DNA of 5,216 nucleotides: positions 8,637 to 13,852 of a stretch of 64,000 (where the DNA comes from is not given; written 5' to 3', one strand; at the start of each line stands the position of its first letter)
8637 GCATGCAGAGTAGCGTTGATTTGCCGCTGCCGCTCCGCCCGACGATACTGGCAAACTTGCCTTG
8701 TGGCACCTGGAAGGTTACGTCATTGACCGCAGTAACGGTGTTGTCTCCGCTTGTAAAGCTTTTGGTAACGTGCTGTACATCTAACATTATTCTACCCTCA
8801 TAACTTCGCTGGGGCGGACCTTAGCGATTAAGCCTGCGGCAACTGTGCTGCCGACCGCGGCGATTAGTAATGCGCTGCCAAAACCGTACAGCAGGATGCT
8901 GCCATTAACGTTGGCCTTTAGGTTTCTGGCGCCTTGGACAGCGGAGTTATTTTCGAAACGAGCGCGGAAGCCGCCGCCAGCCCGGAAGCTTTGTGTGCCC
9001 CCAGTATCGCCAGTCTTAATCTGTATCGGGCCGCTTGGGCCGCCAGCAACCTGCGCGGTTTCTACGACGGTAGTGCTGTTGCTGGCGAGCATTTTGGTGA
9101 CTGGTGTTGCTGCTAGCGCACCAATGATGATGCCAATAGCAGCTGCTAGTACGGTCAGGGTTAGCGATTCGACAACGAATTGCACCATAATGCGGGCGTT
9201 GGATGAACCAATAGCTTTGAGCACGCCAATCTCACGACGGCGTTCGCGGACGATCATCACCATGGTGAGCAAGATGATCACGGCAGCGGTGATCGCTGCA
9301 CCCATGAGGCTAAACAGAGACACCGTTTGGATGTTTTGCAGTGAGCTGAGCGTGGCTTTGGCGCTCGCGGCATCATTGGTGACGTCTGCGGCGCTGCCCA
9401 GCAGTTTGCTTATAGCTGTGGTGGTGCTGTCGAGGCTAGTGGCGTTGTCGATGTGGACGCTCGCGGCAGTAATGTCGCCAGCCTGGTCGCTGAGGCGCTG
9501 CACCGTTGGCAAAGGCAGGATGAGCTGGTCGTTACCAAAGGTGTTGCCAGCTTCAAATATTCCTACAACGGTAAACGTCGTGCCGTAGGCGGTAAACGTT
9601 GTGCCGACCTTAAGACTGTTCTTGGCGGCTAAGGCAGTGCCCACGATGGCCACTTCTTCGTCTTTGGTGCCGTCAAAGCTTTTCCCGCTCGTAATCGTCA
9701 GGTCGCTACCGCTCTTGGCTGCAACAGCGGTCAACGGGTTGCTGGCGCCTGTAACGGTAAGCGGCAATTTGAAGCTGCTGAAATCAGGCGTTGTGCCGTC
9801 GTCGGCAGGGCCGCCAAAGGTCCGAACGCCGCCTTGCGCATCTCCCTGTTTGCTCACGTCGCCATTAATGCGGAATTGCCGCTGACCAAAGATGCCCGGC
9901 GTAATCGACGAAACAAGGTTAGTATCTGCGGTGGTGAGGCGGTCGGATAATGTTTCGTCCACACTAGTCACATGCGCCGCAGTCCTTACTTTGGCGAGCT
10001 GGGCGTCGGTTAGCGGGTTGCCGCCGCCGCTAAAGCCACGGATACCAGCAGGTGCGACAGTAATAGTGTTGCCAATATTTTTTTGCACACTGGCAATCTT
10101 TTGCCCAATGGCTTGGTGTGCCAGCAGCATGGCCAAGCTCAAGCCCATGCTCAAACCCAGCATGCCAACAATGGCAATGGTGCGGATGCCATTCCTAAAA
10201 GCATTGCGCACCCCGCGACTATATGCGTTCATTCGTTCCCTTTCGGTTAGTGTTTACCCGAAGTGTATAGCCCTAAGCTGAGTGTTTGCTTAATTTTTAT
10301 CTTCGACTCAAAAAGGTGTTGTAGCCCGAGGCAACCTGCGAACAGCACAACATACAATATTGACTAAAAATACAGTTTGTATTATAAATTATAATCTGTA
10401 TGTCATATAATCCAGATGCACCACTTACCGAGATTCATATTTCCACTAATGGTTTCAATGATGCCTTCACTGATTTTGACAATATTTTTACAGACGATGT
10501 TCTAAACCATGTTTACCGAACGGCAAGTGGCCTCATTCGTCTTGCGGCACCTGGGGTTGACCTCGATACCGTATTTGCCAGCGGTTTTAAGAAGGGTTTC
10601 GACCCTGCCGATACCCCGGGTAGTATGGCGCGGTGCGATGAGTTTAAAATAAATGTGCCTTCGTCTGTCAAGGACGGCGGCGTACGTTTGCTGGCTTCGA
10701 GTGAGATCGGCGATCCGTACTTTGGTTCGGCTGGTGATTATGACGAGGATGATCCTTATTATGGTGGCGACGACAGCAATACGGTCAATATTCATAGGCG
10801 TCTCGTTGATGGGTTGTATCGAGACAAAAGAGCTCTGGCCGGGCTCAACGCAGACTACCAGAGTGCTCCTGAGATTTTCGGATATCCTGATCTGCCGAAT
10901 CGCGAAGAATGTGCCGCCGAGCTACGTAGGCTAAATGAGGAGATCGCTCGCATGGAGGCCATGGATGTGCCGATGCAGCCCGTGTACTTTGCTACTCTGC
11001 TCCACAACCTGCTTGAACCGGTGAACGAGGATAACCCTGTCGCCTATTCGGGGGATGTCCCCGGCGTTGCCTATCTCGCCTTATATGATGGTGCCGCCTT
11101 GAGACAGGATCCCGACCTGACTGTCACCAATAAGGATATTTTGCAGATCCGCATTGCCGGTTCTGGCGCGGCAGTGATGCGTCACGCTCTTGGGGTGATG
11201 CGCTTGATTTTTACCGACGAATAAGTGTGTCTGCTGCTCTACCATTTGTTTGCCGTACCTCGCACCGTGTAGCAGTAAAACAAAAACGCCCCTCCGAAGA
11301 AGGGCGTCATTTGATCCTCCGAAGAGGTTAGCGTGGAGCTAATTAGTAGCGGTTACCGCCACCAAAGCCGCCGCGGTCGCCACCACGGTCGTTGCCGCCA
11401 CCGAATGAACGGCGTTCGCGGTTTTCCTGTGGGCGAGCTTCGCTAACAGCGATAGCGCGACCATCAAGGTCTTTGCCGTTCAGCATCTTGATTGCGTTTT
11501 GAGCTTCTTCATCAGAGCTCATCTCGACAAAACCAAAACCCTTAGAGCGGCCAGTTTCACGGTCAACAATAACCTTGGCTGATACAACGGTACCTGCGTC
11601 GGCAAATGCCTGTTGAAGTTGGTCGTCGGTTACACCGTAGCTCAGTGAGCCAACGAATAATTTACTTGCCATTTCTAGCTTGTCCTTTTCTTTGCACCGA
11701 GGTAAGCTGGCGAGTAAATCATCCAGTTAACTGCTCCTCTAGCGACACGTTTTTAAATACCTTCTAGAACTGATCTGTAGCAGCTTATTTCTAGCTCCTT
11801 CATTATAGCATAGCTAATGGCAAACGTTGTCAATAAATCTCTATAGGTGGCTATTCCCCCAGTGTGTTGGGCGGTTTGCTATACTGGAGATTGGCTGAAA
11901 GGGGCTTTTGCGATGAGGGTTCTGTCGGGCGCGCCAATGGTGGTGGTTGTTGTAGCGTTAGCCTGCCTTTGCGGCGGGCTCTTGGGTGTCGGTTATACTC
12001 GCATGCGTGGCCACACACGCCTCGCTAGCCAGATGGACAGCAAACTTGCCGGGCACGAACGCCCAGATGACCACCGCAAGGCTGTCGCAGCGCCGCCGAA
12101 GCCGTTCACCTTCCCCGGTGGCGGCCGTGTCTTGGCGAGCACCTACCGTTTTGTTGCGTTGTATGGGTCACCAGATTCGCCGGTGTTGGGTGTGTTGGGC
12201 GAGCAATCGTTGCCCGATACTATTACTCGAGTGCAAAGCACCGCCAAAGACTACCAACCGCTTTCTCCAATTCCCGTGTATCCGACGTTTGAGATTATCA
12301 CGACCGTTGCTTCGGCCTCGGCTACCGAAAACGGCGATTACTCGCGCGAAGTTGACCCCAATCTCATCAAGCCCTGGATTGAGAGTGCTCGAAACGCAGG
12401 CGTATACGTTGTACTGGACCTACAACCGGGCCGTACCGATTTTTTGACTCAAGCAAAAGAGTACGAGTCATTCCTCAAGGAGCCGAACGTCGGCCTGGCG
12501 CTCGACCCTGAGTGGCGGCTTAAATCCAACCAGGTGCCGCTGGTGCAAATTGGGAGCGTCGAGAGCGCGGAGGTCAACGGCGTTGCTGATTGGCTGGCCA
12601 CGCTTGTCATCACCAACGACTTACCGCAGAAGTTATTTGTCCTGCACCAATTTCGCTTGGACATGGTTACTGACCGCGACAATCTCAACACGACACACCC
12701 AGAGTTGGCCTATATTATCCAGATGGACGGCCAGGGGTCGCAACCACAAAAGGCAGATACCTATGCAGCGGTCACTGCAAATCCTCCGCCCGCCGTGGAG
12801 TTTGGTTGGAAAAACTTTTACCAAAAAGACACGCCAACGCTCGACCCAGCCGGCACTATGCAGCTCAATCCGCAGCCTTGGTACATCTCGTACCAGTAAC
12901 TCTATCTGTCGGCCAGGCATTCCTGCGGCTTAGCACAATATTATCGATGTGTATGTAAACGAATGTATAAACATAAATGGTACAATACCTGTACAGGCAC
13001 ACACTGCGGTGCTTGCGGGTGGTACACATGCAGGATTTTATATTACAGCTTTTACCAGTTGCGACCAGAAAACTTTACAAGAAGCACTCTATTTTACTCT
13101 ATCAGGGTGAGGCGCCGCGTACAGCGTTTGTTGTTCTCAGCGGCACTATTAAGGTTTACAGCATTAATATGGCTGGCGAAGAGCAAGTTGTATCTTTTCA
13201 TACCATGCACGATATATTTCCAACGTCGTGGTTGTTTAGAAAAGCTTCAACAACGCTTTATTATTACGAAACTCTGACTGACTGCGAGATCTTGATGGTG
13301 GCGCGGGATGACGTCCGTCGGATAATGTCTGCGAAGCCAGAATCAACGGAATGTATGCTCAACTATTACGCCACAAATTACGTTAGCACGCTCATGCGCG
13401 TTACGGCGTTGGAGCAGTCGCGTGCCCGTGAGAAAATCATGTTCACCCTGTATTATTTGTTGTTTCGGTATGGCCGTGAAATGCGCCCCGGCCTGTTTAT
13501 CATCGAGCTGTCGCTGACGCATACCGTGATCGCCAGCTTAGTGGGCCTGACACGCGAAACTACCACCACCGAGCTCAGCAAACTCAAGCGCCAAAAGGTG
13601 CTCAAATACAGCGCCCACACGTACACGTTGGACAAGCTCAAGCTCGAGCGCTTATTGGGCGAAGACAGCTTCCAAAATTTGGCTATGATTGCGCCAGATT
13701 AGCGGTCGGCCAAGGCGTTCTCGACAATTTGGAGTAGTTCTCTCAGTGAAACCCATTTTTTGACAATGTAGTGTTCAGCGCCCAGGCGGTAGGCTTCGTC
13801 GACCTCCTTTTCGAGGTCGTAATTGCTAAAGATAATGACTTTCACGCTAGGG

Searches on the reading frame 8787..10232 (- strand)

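Call 81: search_protein_families(library=pfam, proteins=[window:8787-10232:-], max_evalue=0.001)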
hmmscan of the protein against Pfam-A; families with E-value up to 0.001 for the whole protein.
window:8787-10232:- (481 aa): 2 families
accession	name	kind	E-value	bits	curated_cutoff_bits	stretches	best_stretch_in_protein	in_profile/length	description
PF02687.27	FtsX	-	3.6e-16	59.7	25.5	1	311-471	6-117/120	FtsX-like permease C-terminal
PF12704.14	MacB_PCD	-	8.6e-10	39.7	27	1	174-275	99-205/207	MacB-like periplasmic core domain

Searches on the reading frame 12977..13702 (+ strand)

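Call 88: search_protein_families(library=pfam, proteins=[window:12977-13702:+], max_evalue=0.001)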
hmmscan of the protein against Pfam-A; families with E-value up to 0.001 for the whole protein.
window:12977-13702:+ (241 aa): 2 families
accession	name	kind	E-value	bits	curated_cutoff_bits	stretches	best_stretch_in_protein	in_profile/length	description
PF00027.35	cNMP_binding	-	3.5e-15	56.2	27.5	1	32-118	2-87/89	Cyclic nucleotide-binding domain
PF13545.12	HTH_Crp_2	-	1.2e-10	41.6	27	1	160-225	9-69/70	Crp-like helix-turn-helix domain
